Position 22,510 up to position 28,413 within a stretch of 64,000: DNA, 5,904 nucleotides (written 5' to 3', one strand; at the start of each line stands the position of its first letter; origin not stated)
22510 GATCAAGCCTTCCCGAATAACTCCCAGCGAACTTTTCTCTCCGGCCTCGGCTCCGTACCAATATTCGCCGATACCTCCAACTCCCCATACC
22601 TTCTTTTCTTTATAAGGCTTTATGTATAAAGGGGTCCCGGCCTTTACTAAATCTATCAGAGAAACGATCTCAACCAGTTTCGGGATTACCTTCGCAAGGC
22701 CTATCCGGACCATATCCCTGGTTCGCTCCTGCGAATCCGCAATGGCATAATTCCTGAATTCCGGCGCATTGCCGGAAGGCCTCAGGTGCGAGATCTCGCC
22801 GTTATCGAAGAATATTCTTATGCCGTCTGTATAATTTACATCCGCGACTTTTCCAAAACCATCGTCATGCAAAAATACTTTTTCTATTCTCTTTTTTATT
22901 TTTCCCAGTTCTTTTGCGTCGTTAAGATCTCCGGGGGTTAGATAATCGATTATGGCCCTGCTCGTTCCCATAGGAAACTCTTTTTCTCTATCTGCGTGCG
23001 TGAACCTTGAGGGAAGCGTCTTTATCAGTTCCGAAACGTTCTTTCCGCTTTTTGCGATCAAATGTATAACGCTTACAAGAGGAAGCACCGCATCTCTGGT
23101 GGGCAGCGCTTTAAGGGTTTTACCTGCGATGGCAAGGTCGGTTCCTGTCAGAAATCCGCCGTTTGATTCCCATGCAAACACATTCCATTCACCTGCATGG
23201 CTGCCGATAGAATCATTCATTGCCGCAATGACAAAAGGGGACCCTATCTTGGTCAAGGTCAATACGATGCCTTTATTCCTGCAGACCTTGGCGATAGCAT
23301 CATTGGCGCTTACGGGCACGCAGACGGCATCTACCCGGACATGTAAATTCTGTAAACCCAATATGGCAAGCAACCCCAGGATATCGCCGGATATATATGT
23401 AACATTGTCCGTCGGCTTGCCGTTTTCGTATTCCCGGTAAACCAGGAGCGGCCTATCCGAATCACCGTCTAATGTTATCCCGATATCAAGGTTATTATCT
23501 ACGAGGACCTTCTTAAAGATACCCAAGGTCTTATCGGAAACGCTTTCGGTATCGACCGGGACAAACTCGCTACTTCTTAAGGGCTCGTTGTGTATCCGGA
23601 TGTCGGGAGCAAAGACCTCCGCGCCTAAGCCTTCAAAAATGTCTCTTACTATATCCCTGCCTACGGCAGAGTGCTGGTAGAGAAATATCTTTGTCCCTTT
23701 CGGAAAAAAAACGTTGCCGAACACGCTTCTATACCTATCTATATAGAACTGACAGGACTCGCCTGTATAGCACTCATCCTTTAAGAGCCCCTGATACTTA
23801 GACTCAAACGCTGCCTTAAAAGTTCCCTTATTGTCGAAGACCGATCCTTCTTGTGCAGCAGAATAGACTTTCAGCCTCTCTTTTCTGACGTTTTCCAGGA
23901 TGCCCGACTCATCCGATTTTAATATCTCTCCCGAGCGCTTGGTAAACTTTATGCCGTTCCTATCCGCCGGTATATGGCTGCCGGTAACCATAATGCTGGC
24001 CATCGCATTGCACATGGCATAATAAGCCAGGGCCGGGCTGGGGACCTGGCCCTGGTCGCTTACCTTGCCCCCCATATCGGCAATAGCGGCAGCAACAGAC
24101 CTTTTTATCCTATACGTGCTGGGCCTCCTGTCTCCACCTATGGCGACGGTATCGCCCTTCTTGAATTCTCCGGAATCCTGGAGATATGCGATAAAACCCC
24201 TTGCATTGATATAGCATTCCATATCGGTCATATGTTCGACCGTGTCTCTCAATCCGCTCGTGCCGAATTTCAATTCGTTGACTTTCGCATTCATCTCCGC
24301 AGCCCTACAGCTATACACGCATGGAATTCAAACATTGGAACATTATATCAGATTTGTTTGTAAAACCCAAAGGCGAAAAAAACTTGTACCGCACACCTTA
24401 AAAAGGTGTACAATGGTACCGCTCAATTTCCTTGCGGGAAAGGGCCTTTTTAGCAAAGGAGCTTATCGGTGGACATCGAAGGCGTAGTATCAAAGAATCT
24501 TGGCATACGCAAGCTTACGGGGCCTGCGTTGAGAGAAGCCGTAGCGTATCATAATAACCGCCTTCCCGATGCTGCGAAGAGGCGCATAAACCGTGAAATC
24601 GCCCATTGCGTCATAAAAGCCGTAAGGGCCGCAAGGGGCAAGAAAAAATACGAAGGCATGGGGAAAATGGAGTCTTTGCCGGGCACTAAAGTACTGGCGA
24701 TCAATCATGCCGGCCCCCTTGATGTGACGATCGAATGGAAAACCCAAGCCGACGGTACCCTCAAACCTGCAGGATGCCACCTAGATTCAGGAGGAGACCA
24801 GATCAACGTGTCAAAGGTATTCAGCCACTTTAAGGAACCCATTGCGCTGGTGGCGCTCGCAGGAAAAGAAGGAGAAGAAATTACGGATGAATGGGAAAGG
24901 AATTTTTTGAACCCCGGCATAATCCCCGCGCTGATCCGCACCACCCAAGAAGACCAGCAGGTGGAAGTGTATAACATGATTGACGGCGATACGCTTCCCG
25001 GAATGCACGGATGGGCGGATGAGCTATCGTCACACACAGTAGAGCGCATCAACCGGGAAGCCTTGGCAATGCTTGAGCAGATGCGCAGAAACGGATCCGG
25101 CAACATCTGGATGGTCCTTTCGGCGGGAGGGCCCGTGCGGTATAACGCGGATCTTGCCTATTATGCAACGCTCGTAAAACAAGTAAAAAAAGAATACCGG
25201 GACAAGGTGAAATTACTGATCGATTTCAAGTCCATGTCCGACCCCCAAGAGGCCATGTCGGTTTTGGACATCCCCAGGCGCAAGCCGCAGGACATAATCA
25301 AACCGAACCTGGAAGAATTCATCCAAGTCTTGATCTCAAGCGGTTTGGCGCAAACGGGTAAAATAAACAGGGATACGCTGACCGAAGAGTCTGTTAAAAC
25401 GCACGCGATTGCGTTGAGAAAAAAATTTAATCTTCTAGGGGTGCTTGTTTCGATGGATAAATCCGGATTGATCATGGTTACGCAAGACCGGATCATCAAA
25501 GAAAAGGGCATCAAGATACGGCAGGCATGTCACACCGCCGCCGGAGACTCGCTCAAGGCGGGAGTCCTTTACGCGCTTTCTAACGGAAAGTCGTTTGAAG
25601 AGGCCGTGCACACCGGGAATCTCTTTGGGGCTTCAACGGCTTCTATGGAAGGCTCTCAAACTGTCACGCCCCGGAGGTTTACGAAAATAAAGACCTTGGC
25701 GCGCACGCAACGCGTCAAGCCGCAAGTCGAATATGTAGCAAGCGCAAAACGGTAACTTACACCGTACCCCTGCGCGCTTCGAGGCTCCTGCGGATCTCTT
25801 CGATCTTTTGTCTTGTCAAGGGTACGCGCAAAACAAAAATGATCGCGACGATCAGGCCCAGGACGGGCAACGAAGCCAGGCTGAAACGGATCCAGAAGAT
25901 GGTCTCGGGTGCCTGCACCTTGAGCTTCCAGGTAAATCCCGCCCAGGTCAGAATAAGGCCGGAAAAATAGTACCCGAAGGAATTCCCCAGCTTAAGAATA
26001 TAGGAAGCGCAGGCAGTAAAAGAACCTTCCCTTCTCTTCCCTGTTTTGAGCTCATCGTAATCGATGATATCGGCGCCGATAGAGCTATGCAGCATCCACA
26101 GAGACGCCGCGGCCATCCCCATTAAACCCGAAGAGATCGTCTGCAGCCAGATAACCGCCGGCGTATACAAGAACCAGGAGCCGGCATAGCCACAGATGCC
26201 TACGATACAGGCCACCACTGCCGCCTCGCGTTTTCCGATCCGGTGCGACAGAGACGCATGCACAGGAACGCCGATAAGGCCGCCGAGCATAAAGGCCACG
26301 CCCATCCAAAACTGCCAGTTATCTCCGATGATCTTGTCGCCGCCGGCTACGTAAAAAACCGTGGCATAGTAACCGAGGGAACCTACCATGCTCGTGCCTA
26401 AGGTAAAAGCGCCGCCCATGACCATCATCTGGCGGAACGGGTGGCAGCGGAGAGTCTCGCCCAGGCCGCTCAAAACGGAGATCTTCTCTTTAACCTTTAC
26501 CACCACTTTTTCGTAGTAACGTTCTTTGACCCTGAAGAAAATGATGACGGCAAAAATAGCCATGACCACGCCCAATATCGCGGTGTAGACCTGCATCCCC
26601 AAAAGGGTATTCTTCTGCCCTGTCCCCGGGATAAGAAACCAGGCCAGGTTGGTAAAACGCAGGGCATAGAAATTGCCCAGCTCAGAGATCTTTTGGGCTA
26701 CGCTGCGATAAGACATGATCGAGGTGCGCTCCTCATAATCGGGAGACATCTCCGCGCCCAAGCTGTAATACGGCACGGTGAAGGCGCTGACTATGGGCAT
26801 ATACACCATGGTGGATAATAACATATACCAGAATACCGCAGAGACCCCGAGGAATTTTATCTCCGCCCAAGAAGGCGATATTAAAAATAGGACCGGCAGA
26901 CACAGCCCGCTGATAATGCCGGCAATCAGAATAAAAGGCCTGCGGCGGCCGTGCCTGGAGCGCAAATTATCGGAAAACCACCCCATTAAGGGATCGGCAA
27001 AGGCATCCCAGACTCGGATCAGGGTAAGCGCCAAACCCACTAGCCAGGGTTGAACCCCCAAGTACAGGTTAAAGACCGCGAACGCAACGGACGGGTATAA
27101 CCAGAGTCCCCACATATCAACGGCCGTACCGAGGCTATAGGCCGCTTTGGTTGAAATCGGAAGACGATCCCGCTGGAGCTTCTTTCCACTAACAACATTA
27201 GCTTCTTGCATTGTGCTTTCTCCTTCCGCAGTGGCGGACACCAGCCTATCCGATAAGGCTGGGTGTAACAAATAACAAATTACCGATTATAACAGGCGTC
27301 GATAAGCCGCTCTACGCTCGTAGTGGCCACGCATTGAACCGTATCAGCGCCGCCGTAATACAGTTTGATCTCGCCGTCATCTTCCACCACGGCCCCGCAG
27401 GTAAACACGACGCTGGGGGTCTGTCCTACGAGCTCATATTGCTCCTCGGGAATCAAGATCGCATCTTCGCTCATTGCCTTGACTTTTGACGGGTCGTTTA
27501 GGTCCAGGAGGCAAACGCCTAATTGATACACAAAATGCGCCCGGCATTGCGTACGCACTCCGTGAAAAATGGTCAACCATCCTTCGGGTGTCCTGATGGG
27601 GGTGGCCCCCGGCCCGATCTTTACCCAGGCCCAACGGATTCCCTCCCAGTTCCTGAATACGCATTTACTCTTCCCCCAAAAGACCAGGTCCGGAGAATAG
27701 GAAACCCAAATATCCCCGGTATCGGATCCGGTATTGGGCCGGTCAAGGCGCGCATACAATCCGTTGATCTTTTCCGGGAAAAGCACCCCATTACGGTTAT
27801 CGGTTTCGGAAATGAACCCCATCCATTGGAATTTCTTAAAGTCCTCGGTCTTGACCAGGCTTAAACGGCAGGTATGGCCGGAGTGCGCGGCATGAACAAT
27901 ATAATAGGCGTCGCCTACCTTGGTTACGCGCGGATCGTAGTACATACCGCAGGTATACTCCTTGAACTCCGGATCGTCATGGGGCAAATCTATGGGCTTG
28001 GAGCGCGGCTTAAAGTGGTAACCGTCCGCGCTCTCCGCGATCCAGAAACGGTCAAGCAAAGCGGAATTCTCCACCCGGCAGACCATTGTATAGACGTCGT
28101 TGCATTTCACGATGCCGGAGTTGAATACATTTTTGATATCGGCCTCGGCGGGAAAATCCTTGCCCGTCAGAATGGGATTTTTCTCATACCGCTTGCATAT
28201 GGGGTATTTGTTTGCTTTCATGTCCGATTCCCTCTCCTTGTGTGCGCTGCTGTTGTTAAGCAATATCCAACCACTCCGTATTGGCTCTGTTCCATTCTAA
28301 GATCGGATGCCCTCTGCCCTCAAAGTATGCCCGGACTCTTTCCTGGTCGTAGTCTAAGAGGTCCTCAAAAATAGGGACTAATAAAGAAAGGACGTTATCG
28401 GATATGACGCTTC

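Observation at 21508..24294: Phosphomannomutase/phosphoglucomutase fused to mannose-6-phosphate isomerase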

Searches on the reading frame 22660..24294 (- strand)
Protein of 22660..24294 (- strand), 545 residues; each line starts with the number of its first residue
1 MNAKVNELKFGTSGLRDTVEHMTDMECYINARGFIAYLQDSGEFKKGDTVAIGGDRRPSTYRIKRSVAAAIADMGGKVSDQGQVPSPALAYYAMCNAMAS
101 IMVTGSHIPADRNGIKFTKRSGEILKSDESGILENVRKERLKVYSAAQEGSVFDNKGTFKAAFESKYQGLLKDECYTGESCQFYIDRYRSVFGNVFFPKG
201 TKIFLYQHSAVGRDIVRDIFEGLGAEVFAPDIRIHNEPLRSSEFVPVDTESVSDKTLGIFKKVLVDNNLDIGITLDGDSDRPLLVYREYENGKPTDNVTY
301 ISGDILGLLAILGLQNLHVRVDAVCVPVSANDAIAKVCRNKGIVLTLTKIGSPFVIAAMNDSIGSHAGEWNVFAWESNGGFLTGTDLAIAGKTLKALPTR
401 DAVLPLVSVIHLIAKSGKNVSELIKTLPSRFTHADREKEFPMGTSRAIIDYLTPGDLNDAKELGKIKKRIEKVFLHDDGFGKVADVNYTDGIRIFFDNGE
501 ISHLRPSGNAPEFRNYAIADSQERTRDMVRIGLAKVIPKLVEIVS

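Call 38: search_solved_structures(query=window:22660-24294:-, max_evalue=1e-8, show_alignments=2)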
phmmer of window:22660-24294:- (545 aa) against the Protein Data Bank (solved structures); distinct sequences matched with E-value up to 1e-8: 18.
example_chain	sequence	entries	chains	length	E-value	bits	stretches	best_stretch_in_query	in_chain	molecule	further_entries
4hjh_A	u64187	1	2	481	3.4e-65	224.3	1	5-533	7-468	Phosphomannomutase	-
1wqa_A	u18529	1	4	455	2.5e-18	69.7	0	10-136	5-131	phospho-sugar mutase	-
9du5_A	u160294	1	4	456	1.1e-17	67.6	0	10-135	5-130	Phosphoglucomutase/phosphomannomutase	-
6gyz_A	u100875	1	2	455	1.3e-12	50.8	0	10-134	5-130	Phosphoglucosamine mutase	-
7ojs_C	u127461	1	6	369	2.1e-12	50.1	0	10-137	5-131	Phosphoglucosamine mutase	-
7ojr_A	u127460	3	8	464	2.6e-12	49.8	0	10-137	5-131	Phosphoglucosamine mutase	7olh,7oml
9ix8_A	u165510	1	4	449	3e-11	46.3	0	10-134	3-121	Phosphopentomutase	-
9g69_A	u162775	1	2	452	9.4e-11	44.7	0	10-129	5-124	Phosphoglucosamine mutase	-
3bkq_X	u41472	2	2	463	2.9e-10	43.1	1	46-140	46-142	Phosphomannomutase/phosphoglucomutase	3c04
4mrq_A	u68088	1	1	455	2.9e-10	43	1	46-140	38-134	Phosphomannomutase/phosphoglucomutase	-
4il8_A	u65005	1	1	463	3e-10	43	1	46-139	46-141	Phosphomannomutase/phosphoglucomutase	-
2fkf_A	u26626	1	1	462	3e-10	43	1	46-140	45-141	Phosphomannomutase/phosphoglucomutase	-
1k35_A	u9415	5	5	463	3e-10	43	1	46-140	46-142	Phosphomannomutase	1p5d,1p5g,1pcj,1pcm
2h4l_X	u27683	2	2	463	3e-10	43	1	46-140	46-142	Phosphomannomutase/phosphoglucomutase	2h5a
1k2y_X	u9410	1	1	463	7.9e-10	41.6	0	46-140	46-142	phosphomannomutase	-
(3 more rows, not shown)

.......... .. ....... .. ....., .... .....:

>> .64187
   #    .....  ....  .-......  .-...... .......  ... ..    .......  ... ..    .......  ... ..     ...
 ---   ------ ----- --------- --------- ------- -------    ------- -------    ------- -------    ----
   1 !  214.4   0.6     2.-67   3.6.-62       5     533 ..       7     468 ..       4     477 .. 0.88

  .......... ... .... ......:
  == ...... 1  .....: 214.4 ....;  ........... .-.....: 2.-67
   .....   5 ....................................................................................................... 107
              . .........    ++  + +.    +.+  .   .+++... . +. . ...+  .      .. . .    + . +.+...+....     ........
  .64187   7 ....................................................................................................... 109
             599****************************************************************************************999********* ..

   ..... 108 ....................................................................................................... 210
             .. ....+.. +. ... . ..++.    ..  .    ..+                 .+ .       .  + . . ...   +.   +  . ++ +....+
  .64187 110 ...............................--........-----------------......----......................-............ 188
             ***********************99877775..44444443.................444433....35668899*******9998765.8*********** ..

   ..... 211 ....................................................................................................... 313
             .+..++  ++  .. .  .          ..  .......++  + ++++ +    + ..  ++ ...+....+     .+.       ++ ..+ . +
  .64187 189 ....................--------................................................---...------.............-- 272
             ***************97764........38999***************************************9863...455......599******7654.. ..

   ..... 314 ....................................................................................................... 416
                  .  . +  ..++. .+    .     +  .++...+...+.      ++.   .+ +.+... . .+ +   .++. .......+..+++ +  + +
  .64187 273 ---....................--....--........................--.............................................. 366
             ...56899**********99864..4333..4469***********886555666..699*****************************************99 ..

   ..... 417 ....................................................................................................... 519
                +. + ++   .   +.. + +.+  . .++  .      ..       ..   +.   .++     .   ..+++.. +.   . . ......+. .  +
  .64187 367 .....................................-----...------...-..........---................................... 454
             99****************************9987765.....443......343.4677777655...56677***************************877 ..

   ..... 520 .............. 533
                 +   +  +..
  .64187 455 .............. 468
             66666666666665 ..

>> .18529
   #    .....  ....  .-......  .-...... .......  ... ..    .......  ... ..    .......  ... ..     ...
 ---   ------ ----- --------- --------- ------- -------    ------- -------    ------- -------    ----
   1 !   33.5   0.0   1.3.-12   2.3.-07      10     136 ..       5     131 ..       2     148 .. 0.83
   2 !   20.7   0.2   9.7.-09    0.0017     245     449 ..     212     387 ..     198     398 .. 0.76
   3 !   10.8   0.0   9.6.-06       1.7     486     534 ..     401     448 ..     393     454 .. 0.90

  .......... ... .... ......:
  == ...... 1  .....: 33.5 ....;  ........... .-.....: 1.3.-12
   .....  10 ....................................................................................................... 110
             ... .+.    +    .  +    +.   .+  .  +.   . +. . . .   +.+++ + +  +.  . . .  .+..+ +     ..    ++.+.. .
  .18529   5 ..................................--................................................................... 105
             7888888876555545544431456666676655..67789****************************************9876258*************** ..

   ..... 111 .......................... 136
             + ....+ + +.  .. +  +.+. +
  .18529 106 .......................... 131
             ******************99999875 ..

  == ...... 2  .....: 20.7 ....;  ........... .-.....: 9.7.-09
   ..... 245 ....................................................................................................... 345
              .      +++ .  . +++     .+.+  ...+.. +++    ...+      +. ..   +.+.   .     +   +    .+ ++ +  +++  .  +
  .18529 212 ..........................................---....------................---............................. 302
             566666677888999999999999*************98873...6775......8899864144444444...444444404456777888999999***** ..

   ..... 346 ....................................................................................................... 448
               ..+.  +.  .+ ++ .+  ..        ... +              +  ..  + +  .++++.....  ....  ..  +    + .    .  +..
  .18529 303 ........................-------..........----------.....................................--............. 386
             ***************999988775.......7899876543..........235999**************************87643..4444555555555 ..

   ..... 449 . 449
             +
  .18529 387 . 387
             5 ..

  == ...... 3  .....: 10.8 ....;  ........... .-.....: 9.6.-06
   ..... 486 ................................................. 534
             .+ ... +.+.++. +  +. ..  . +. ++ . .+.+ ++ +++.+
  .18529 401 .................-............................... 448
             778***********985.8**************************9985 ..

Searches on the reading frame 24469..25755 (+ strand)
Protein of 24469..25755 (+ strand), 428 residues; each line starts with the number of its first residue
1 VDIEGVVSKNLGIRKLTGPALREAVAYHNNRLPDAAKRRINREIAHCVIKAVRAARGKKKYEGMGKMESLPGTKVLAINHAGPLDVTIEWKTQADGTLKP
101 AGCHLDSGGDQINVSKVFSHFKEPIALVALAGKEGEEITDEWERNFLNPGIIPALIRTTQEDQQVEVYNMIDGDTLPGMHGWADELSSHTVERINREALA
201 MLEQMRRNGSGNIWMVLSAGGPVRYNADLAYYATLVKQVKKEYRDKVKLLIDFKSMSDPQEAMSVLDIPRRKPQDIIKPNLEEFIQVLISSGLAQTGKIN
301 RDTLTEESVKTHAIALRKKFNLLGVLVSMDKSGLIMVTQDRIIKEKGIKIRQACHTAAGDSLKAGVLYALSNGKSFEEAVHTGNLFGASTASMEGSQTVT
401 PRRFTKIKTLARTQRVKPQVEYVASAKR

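Call 9: search_protein_families(library=pfam, proteins=[window:24469-25755:+], max_evalue=0.001)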
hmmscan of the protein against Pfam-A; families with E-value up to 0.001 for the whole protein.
window:24469-25755:+ (428 aa): 1 family
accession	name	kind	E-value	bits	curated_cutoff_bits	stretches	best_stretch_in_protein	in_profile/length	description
PF00294.29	PfkB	-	2.5e-13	50.5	25.8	1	275-401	185-300/302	pfkB family carbohydrate kinase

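Call 50: search_protein_families(library=ncbifam, proteins=[window:24469-25755:+], max_evalue=0.001)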
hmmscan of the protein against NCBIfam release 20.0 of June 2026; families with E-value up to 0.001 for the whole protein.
window:24469-25755:+ (428 aa): 15 families
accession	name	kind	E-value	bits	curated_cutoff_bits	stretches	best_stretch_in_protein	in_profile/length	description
TIGR03168.1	1-PFK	subfamily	3.2e-20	72.3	216.4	1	84-408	10-299/305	hexose kinase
TIGR03828.1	pfkB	equivalog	1e-19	70.7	292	1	198-408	114-299/305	1-phosphofructokinase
NF041320.1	pfkB_Halo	equivalog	8e-11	41.9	400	1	305-398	192-284/302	1-phosphofructokinase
TIGR04382.1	myo_inos_iolC_N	equivalog_domain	7.6e-08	32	300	1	238-401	152-300/309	5-dehydro-2-deoxygluconokinase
TIGR02152.1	D_ribokin_bact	equivalog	2.5e-07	30.4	299.65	1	303-403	194-293/298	ribokinase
TIGR02198.1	rfaE_dom_I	equivalog_domain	1.5e-06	27.6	345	1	275-405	192-311/315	D-glycero-beta-D-manno-heptose-7-phosphate kinase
NF008454.0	PRK11316.1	equivalog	7.7e-06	24.8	521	1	267-406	182-310/475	bifunctional D-glycero-beta-D-manno-heptose-7-phosphate kinase/D-glycero-beta-D-manno-heptose 1-phosphate adenylyltransferase HldE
NF008353.0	PRK11142.1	equivalog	2.6e-05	23.9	341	1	309-405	203-298/307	ribokinase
NF010033.0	PRK13508.1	equivalog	2.8e-05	23.5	469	1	108-393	36-286/309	tagatose-6-phosphate kinase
NF007068.0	PRK09513.1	equivalog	5.9e-05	22.4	432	0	308-382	204-277/312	1-phosphofructokinase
NF006957.1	PRK09434.1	equivalog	6e-05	22.7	450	1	305-401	194-297/302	fructokinase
NF053626.1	RibKinHalex1628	equivalog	7.2e-05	22.4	330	1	324-400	204-282/293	ATP-dependent ribose-1-phosphate kinase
NF041164.1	NucKinThplmales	equivalog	8.1e-05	21.9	450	1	324-387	204-268/295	nucleoside kinase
NF007632.0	PRK10294.1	equivalog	9.5e-05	21.8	353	0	298-398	194-294/310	6-phosphofructokinase II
NF041134.1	R1P_kin_Thcocales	equivalog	0.00011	21.7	500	1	325-397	196-269/291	ADP-dependent ribose-1-phosphate kinase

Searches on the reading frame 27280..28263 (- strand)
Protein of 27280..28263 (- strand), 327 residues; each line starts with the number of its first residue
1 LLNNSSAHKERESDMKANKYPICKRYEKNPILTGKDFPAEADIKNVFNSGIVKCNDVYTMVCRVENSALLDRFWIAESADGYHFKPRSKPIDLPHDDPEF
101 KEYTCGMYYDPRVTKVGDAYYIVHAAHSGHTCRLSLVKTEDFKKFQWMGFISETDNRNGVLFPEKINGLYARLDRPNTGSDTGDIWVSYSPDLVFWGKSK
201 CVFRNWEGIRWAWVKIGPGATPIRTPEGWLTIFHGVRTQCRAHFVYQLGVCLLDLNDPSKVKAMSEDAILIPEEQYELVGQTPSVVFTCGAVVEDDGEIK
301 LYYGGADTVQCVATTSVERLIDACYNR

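Call 10: search_protein_families(library=pfam, proteins=[window:27280-28263:-], max_evalue=0.001)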
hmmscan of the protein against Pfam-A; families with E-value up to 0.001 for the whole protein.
window:27280-28263:- (327 aa): 1 family
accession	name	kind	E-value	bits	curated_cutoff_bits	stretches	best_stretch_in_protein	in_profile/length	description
PF04041.19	Glyco_hydro_130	-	6.6e-54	183.4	26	1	27-325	6-319/320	beta-1,4-mannooligosaccharide phosphorylase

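Call 46: search_solved_structures(query=window:27280-28263:-, max_evalue=0.00001)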
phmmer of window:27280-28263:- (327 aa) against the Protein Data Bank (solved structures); distinct sequences matched with E-value up to 0.00001: 18.
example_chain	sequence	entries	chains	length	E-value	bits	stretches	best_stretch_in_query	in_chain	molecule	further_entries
1vkd_A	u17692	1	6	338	8.8e-59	202.4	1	24-322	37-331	conserved hypothetical protein TM1225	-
4udg_A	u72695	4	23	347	1.5e-54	188.4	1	26-321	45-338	UHGB_MP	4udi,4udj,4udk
4udk_E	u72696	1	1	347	1.5e-54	188.4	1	26-321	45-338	UHGB_MP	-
5ayd_A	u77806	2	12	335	2.6e-47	164.7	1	15-323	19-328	Beta-1,4-mannooligosaccharide phosphorylase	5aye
5b0p_A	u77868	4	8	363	1.9e-43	152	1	71-313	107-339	Lin0857 protein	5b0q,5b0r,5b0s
9eqq_A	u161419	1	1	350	1.3e-42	149.2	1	76-322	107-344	Uhgb_MS mannoside synthase from an unknown human gut bacterium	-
9erg_A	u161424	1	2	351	1.3e-42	149.2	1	76-322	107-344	Uhgb_MS mannoside synthase from an unknown human gut bacterium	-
9erh_A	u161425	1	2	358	1.4e-42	149.1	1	76-322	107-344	Uhgb_MS mannoside synthase from an unknown human gut bacterium in complex with 1,2-beta-ma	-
7fip_A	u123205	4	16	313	2.5e-39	138.4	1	73-318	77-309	Beta-1,2-mannobiose phosphorylase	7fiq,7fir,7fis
9fj8_A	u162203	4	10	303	4.5e-39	137.6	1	24-315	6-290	1,2-beta-oligomannan phosphorylase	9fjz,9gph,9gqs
5ay9_A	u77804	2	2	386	4.7e-32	114.5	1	20-326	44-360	4-O-beta-D-mannosyl-D-glucose phosphorylase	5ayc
3was_A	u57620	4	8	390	1.2e-31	113.1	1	20-325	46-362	4-O-beta-D-mannosyl-D-glucose phosphorylase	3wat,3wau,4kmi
5a7v_B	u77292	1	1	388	6.1e-11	45.1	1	71-309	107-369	PUTATIVE GLYCOSIDASE PH117-RELATED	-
5a7v_A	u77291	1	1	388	6.1e-11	45.1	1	71-309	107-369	PUTATIVE GLYCOSIDASE PH117-RELATED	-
3qc2_A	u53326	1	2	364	8.6e-11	44.6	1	71-315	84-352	glycosyl hydrolase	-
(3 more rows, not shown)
